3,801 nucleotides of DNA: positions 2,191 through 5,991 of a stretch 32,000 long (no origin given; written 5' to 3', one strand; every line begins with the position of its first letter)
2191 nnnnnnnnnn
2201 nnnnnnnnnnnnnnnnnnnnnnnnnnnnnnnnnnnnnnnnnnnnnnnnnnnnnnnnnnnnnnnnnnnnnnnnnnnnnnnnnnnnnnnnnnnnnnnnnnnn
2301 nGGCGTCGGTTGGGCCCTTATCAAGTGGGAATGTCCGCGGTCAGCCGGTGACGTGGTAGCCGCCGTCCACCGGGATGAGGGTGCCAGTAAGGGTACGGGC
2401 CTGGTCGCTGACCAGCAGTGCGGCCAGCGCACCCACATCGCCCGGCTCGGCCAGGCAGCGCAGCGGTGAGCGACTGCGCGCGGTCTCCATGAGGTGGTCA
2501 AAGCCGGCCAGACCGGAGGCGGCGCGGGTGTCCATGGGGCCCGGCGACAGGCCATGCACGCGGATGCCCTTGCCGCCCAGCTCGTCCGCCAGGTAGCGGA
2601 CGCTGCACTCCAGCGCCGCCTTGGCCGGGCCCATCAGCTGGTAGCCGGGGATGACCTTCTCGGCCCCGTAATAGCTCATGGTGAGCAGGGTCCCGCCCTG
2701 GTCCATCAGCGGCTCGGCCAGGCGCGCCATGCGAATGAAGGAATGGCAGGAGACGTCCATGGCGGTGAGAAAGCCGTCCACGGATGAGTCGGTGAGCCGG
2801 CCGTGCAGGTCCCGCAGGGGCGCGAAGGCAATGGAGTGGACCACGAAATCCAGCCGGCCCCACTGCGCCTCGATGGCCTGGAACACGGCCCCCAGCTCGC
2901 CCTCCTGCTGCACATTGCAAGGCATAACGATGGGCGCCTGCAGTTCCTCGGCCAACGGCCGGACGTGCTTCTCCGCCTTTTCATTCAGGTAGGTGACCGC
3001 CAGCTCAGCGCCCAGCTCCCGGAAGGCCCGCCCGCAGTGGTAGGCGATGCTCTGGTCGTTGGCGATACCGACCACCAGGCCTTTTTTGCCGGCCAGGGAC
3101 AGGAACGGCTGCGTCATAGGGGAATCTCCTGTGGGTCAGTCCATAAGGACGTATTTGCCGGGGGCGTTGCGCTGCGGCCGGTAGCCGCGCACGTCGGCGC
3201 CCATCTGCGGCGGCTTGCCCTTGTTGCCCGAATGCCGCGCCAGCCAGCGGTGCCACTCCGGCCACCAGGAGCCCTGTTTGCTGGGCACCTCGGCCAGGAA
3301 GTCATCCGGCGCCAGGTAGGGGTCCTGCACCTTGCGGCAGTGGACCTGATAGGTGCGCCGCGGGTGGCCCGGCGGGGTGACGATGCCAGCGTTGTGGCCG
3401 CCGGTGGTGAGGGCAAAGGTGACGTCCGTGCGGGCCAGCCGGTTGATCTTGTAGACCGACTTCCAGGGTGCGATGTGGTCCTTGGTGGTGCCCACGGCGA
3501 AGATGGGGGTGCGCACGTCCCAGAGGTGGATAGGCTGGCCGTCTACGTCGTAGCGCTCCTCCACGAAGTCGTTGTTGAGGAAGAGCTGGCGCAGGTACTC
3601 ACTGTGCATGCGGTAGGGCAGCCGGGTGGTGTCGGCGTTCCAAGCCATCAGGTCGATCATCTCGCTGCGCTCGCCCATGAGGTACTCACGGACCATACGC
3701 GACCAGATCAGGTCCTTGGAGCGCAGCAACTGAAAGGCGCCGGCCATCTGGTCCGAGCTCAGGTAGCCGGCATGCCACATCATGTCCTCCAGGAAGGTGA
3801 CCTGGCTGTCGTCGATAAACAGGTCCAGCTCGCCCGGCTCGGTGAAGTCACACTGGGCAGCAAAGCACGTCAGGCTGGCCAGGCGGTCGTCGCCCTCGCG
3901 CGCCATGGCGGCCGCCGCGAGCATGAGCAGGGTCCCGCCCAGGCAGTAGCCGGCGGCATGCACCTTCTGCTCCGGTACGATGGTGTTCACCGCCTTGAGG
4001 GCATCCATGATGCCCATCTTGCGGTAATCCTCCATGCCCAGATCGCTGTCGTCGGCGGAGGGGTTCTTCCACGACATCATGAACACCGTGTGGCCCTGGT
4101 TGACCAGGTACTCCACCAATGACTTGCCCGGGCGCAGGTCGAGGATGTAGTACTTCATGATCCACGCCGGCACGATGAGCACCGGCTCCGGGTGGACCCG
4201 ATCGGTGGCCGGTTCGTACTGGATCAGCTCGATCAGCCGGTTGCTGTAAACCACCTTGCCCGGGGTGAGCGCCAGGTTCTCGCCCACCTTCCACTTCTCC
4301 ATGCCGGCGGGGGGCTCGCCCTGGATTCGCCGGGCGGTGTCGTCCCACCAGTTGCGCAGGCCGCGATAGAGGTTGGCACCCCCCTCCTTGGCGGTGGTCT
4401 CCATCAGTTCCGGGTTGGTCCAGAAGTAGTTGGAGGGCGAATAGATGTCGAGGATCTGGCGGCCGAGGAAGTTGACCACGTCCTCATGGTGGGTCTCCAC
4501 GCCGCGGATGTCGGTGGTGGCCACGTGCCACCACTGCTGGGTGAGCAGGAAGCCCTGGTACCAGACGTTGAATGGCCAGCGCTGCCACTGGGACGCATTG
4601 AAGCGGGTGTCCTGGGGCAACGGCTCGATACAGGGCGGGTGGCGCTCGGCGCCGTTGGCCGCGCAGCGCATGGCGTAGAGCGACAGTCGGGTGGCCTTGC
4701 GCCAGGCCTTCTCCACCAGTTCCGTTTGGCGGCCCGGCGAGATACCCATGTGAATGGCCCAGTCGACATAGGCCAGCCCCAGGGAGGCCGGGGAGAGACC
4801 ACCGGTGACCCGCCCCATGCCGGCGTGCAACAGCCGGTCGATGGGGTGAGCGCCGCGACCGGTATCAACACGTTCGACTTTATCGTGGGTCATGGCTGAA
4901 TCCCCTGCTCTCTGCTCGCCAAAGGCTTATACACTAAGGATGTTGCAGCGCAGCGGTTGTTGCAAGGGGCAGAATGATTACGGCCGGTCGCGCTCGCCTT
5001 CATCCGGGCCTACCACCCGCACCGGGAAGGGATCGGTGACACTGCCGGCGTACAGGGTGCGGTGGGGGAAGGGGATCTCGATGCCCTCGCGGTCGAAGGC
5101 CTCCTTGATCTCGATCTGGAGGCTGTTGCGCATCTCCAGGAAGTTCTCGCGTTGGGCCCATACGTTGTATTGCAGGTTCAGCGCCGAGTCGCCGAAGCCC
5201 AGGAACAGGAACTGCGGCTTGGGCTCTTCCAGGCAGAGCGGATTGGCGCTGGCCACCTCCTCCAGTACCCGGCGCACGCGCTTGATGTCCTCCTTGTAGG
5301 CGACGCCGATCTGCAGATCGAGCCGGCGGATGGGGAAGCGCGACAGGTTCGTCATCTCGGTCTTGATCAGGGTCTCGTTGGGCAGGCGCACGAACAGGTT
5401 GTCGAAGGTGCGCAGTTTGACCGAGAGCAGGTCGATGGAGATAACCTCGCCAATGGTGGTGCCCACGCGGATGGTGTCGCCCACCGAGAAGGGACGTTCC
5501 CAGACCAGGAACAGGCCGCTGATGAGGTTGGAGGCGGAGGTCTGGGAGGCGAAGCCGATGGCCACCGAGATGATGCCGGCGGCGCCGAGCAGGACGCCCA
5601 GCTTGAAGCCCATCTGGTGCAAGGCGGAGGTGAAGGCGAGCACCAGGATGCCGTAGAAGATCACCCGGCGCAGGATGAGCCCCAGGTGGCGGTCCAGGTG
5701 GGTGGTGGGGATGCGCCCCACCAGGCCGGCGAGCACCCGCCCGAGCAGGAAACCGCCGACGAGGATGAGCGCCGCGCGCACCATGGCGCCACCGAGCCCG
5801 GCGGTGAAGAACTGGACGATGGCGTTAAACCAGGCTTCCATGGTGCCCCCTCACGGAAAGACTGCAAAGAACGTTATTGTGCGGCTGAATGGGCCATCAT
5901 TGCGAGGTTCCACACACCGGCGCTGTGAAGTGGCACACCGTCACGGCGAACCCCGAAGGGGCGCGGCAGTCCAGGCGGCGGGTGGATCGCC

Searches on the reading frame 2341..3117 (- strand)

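Call 38: search_protein_families(library=ncbifam, proteins=[window:2341-3117:-], max_evalue=0.00001)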
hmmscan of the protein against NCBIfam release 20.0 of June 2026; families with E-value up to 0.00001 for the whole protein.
window:2341-3117:- (258 aa): 158 families (the best 25 are shown)
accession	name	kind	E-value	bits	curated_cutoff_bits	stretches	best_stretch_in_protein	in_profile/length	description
NF005717.0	PRK07533.1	equivalog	1.4e-124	414.9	337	1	5-257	6-258/259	enoyl-ACP reductase FabI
NF006019.0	PRK08159.1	equivalog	6e-81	271.5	452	1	8-258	8-258/272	enoyl-ACP reductase FabI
NF006266.0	PRK08415.1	equivalog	2.8e-76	256.5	441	1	8-258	3-253/274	enoyl-ACP reductase FabI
NF005615.0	PRK07370.1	equivalog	8.4e-76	254.6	391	1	6-258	3-258/259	enoyl-ACP reductase FabI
NF005078.0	PRK06505.1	equivalog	4.7e-72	242.4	446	1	9-257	6-254/271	enoyl-ACP reductase FabI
NF006369.1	PRK08594.1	equivalog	1.5e-70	237.5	370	1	6-257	2-255/256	enoyl-ACP reductase FabI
NF005422.0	PRK06997.1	equivalog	2.8e-66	223.5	440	1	8-257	4-254/262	enoyl-ACP reductase FabI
NF005145.0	PRK06603.1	equivalog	3.5e-66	223.3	456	1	8-258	6-256/260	enoyl-ACP reductase FabI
NF005938.0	PRK07984.1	equivalog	1.1e-63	214.9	477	1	8-256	4-253/262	enoyl-ACP reductase FabI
NF004748.0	PRK06079.1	equivalog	1.2e-63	214.7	362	1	8-256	5-251/252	enoyl-ACP reductase FabI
NF006428.0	PRK08690.1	equivalog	1.4e-63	214.6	462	1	8-256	4-254/261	enoyl-ACP reductase FabI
NF005908.0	PRK07889.1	equivalog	2.5e-52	178.1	299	1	8-258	5-255/256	enoyl-ACP reductase FabI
NF004957.0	PRK06300.1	equivalog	1e-37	130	356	1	77-258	108-289/299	enoyl-[acyl-carrier-protein] reductase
NF040631.2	InhA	exception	4.1e-34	118.3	430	1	8-253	3-257/257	NADH-dependent enoyl-ACP reductase InhA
NF005975.0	PRK08063.1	equivalog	4.2e-33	114.7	328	1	11-254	5-246/250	enoyl-[acyl-carrier-protein] reductase FabL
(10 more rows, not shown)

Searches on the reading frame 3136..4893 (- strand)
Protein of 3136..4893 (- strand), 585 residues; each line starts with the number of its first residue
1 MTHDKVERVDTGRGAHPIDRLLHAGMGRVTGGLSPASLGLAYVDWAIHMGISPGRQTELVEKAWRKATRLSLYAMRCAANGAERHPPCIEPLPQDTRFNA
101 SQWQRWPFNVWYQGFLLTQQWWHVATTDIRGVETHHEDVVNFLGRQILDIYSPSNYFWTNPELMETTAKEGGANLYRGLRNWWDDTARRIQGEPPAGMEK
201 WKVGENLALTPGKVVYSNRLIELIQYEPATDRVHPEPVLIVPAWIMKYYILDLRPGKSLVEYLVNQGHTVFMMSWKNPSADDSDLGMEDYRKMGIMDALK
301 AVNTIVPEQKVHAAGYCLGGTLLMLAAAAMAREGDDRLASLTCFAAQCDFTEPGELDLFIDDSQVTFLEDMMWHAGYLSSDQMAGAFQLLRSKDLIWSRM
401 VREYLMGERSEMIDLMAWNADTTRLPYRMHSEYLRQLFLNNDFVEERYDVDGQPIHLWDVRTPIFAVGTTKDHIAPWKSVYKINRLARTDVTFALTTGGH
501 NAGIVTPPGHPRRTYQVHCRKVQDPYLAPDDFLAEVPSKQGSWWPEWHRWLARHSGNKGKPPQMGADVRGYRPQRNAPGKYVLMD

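Call 38: search_protein_families(library=ncbifam, proteins=[window:3136-4893:-], max_evalue=0.00001)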
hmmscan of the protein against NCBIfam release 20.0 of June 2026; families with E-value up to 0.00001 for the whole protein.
window:3136-4893:- (585 aa): 4 families
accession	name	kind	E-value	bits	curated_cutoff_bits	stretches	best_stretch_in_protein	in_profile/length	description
TIGR01838.1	PHA_synth_I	subfamily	5.9e-157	523.3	622.65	1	70-583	20-531/532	class I poly(R)-hydroxyalkanoic acid synthase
TIGR01839.1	PHA_synth_II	subfamily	6.8e-90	301.7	855.4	1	90-583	71-558/560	class II poly(R)-hydroxyalkanoic acid synthase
TIGR01836.1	PHA_synth_III_C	subfamily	1.4e-38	132.8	365.3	1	208-505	35-331/350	class III poly(R)-hydroxyalkanoic acid synthase subunit PhaC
NF005898.0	PRK07868.1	equivalog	1.7e-09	36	925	1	209-505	37-341/994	acyl-CoA synthetase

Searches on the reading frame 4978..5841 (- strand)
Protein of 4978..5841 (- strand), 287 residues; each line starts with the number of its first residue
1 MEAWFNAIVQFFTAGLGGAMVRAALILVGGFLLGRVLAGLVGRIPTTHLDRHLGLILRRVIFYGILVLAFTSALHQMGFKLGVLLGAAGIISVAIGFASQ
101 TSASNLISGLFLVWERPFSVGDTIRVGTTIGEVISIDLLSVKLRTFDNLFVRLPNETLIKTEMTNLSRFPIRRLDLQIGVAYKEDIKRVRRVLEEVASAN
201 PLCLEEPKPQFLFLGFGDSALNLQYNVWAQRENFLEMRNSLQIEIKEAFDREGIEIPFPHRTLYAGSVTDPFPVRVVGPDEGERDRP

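Call 38: search_protein_families(library=ncbifam, proteins=[window:4978-5841:-], max_evalue=0.00001)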
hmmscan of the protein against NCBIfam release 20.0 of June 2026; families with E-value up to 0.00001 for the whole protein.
window:4978-5841:- (287 aa): 6 families
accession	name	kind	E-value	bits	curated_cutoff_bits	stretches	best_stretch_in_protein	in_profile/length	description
NF047602.1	MscsSHelicob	equivalog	7.9e-39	133.7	400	1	16-259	9-252/260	small-conductance mechanosensitive channel MscS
NF007662.0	PRK10334.1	subfamily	3.7e-37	128.1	321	1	20-261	31-273/286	small-conductance mechanosensitive channel MscS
NF008438.0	PRK11281.1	equivalog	4.9e-31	107.4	991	1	58-258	879-1081/1113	mechanosensitive channel MscK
NF047601.1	MscSThanab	equivalog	2.3e-24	86.3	500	1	57-263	68-274/280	small-conductance mechanosensitive channel MscS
NF008180.0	PRK10929.1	equivalog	8.3e-17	60.3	809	1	54-261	872-1081/1109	miniconductance mechanosensitive channel MscM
NF008542.0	PRK11465.1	equivalog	4.8e-11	41.7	596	1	40-258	496-717/741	mechanosensitive channel protein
